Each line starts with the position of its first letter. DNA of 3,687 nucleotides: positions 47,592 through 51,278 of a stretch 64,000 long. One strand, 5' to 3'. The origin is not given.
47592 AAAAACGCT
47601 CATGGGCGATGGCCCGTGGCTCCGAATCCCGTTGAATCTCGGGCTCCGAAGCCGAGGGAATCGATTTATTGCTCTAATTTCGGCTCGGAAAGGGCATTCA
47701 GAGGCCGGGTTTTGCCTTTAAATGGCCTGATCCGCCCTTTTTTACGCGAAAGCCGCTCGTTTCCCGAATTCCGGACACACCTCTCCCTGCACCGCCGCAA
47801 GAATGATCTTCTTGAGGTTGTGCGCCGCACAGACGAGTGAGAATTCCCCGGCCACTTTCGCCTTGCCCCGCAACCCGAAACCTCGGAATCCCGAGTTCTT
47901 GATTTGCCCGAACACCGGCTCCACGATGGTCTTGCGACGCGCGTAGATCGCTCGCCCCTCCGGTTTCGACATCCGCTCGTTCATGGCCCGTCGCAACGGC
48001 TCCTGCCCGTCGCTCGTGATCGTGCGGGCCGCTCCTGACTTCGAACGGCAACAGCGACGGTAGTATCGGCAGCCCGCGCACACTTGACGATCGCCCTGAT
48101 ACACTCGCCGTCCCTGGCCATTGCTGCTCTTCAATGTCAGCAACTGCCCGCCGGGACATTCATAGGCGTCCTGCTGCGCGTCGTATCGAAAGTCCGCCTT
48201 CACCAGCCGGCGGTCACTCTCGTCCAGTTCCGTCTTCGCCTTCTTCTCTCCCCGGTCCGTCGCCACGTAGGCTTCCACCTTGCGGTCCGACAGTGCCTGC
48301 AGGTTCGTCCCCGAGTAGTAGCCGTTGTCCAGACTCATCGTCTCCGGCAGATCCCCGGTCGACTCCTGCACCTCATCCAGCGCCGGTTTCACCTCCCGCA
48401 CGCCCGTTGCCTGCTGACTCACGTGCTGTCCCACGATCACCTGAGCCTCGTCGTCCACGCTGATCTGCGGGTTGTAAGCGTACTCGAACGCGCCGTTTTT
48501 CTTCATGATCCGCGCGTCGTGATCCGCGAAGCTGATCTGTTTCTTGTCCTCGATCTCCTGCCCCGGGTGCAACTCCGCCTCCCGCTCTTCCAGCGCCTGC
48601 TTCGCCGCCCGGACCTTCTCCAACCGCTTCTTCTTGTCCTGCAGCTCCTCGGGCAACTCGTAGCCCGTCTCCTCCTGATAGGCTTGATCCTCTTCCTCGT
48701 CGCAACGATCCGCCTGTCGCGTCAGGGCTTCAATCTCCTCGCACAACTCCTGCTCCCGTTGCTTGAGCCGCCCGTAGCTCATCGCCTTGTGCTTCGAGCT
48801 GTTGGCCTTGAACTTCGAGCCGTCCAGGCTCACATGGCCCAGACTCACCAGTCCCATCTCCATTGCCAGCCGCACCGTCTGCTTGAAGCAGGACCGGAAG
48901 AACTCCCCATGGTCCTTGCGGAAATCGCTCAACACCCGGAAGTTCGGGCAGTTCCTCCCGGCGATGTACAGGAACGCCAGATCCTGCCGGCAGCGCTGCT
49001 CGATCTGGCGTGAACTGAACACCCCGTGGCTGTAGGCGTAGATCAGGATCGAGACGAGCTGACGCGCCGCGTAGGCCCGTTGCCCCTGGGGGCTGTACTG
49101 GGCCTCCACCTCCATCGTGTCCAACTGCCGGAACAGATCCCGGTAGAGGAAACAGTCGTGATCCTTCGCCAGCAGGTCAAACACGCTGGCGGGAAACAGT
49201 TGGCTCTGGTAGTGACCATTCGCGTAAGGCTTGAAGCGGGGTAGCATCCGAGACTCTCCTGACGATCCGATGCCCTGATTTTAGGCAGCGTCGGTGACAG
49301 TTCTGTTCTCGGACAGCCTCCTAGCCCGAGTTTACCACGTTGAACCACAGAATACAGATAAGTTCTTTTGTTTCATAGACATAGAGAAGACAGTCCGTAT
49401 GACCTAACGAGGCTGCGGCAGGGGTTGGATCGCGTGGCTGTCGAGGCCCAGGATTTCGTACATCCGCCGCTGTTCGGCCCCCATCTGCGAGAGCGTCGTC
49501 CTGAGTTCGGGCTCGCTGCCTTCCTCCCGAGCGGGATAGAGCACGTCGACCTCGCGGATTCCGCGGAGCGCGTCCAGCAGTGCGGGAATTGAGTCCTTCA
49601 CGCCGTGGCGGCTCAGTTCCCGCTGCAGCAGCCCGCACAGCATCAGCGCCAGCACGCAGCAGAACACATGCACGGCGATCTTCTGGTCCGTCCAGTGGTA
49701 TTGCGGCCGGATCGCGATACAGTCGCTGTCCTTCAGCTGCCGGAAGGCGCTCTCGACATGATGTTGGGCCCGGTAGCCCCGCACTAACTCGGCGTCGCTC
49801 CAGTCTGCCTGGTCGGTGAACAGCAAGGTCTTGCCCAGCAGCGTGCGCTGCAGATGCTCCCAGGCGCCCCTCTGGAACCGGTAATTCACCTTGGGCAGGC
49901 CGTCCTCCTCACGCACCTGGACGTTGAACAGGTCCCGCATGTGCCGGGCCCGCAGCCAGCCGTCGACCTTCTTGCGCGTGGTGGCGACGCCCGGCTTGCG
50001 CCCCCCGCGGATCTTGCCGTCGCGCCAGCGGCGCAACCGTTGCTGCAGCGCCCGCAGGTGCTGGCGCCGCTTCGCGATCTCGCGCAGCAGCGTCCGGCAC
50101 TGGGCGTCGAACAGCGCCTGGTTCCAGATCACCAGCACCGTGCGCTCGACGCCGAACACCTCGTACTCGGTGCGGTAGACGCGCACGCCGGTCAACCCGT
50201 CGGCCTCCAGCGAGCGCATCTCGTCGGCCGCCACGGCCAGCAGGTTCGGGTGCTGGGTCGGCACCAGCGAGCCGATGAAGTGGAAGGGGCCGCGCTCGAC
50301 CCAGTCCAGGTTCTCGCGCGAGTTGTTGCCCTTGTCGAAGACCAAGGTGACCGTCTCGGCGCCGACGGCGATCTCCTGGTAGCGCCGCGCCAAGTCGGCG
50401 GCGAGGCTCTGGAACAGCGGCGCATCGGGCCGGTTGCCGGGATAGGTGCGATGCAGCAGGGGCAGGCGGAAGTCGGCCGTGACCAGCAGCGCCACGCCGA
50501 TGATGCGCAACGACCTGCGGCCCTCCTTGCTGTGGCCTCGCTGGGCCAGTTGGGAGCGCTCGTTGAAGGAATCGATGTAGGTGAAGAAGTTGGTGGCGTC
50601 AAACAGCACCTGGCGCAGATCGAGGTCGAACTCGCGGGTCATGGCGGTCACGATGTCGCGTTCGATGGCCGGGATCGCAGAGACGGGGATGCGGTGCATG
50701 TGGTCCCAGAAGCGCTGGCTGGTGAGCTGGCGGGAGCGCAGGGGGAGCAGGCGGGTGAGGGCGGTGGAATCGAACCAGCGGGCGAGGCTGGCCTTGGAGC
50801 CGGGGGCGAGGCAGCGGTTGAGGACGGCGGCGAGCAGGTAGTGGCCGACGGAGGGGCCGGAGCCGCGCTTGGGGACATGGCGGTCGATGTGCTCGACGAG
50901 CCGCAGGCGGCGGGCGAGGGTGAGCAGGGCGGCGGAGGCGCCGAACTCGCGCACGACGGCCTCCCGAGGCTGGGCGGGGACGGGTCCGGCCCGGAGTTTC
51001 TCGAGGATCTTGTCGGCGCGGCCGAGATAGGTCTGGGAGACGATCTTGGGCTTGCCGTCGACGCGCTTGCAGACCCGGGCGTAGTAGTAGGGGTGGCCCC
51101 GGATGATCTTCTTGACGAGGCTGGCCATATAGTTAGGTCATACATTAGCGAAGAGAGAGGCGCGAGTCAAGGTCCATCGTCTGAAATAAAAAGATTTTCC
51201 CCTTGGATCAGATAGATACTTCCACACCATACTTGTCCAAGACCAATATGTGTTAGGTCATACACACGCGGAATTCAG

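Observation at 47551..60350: IS pile-up with two identical inverted IS1634 copies bracketing a 6.9-kb cargo, giving a composite-transposon-like structure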

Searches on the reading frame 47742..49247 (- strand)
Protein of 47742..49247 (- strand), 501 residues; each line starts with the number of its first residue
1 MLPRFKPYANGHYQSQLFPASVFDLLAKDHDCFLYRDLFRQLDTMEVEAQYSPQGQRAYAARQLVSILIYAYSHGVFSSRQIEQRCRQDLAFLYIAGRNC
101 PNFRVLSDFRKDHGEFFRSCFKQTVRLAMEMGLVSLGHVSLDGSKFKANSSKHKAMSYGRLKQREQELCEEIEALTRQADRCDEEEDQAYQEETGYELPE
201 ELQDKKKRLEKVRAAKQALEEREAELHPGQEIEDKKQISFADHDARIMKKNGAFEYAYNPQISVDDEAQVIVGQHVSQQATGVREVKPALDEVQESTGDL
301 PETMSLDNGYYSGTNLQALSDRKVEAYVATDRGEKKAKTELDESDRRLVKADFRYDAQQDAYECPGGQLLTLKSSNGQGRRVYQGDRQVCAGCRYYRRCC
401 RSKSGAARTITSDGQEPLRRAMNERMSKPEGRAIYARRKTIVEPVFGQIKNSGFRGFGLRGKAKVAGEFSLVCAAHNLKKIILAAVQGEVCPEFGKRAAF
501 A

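Call 3: search_protein_families(library=pfam, proteins=[window:47742-49247:-], max_evalue=0.01)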
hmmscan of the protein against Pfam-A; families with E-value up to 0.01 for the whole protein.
window:47742-49247:- (501 aa): 3 families
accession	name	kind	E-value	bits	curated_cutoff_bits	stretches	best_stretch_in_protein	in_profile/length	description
PF13751.12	DDE_Tnp_1_6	-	1.5e-24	87.1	25.1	1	364-481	2-124/125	Transposase DDE domain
PF05598.16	DUF772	-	8.2e-15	55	23.1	1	55-123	1-73/74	Transposase domain (DUF772)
PF01609.27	DDE_Tnp_1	-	7.5e-12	45.9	23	1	245-478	23-200/200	Transposase DDE domain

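Call 10: search_protein_families(library=ncbifam, proteins=[window:47742-49247:-], max_evalue=0.01)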
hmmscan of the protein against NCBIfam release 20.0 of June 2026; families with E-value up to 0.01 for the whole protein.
window:47742-49247:- (501 aa): 6 families
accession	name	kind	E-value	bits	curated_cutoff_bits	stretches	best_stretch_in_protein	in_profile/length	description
NF033551.1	transpos_IS1182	equivalog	1e-123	413.8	270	1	13-482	5-486/488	IS1182 family transposase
NF033593.1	transpos_ISNCY_1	equivalog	5e-15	55.1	325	1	152-349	198-393/444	ISNCY family transposase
NF033581.1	transpos_IS5_4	equivalog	3.1e-13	49.7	140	1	55-343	29-234/285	IS5 family transposase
NF033578.1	transpos_IS5_1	equivalog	0.00054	19.2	275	0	123-330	163-355/419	IS5 family transposase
NF033519.0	transpos_ISAzo13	equivalog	0.0013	17.9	200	1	155-277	62-186/387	ISAzo13 family transposase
NF033559.2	transpos_IS1634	equivalog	0.003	16.7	100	1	286-408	195-293/483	IS1634 family transposase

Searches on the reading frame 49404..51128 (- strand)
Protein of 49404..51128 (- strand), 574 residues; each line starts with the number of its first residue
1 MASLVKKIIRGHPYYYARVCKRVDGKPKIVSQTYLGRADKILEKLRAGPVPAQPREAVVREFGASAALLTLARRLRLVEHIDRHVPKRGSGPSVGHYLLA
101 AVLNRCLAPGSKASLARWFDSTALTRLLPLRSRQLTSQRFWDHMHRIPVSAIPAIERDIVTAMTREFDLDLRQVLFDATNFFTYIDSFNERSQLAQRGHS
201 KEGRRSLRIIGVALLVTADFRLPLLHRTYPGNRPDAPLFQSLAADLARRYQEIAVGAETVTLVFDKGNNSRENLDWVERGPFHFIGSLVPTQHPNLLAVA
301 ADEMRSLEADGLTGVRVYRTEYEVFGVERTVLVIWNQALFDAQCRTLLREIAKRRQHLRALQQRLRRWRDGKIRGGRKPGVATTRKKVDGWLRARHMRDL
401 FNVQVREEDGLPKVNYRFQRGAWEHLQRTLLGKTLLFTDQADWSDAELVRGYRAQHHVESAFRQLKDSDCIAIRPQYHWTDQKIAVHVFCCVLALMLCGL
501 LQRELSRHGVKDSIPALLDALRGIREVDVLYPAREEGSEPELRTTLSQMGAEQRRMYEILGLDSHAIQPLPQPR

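Call 3: search_protein_families(library=pfam, proteins=[window:49404-51128:-], max_evalue=0.01)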
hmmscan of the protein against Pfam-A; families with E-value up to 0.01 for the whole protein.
window:49404-51128:- (574 aa): 0 families

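Call 10: search_protein_families(library=ncbifam, proteins=[window:49404-51128:-], max_evalue=0.01)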
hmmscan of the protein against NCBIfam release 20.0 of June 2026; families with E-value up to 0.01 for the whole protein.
window:49404-51128:- (574 aa): 2 families
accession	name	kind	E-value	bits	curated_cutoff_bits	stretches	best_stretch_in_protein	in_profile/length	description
NF033559.2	transpos_IS1634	equivalog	3.3e-86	290.2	100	1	28-563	2-482/483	IS1634 family transposase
NF049999.1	transpos_IS701_3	equivalog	0.0025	16.7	170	0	434-506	295-365/412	IS701 family transposase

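Call 12: find_encoding_contigs(protein=window:49404-51128:-, flank=6000, max_places=10)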
Protein window:49404-51128:- (574 aa): no gene with exactly this product is on record in the collection.

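Call 13: find_related_loci(query=window:49404-51128:-, collection=genome_contigs, flank=8000)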
Query window:49404-51128:- (574 aa) in genome_contigs; peptide patterns used: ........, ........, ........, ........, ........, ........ (x = any residue, [..] = any of these).
264 stretches matched a pattern; 241 encode a relative of the query (tblastn E <= 1e-3); the best 80 are kept; 80 distinct loci.
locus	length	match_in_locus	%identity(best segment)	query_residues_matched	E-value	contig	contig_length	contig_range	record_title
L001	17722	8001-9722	98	1-574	0e+0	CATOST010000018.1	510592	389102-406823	MAG: uncultured Acidobacteriota bacterium isolate 29631d16-d1f7-496d-a963-fe4325465614 genome assembly, contig: contig_1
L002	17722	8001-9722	93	1-574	0e+0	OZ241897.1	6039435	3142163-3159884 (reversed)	MAG: Acidobacteriota bacterium isolate 7b4b86e9-9a4d-44db-aaa0-056d26db6e00 genome assembly, chromosome: 1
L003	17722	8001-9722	93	1-574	0e+0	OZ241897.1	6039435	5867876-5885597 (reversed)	MAG: Acidobacteriota bacterium isolate 7b4b86e9-9a4d-44db-aaa0-056d26db6e00 genome assembly, chromosome: 1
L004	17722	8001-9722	94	1-574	0e+0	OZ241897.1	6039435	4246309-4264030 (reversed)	MAG: Acidobacteriota bacterium isolate 7b4b86e9-9a4d-44db-aaa0-056d26db6e00 genome assembly, chromosome: 1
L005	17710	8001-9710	90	1-570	0e+0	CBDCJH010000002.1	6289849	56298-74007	MAG: Acidobacteriota bacterium isolate c5bec7bd-8743-43d4-8d4a-7f4ec31ca422 genome assembly, contig: contig_2, whole gen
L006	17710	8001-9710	92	1-570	0e+0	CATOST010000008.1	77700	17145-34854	MAG: uncultured Acidobacteriota bacterium isolate 29631d16-d1f7-496d-a963-fe4325465614 genome assembly, contig: contig_8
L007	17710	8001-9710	90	1-570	0e+0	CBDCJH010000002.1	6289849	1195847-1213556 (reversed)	MAG: Acidobacteriota bacterium isolate c5bec7bd-8743-43d4-8d4a-7f4ec31ca422 genome assembly, contig: contig_2, whole gen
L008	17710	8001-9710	92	1-570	0e+0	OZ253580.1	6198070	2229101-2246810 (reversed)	MAG: Acidobacteriota bacterium isolate 47452053-f15d-47d9-810f-b45a5afbde1b genome assembly, chromosome: 1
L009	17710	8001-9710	92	1-570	0e+0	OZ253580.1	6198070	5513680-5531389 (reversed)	MAG: Acidobacteriota bacterium isolate 47452053-f15d-47d9-810f-b45a5afbde1b genome assembly, chromosome: 1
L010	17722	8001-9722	89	1-574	0e+0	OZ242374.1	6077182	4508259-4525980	MAG: Acidobacteriota bacterium isolate c92be0c8-fdd0-4eb5-bb74-4645c7abf429 genome assembly, chromosome: 1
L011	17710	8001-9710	89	1-570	0e+0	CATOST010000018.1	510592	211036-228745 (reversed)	MAG: uncultured Acidobacteriota bacterium isolate 29631d16-d1f7-496d-a963-fe4325465614 genome assembly, contig: contig_1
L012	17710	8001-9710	90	1-570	0e+0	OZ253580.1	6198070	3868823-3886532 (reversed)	MAG: Acidobacteriota bacterium isolate 47452053-f15d-47d9-810f-b45a5afbde1b genome assembly, chromosome: 1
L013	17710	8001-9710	92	1-570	0e+0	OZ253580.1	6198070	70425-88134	MAG: Acidobacteriota bacterium isolate 47452053-f15d-47d9-810f-b45a5afbde1b genome assembly, chromosome: 1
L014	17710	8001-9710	90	1-570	0e+0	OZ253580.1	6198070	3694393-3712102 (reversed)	MAG: Acidobacteriota bacterium isolate 47452053-f15d-47d9-810f-b45a5afbde1b genome assembly, chromosome: 1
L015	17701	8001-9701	81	1-567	0e+0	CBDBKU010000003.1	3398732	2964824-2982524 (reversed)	MAG: Bryobacterales bacterium isolate 267e02d7-54cb-4b2f-bffd-17b5cb575b83 genome assembly, contig: contig_3, whole geno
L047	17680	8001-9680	57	1-563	0e+0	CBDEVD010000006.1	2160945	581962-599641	MAG: Arenicellales bacterium isolate 024ae31b-b524-480c-aba5-61ed3f32f6b3 genome assembly, contig: contig_6, whole genom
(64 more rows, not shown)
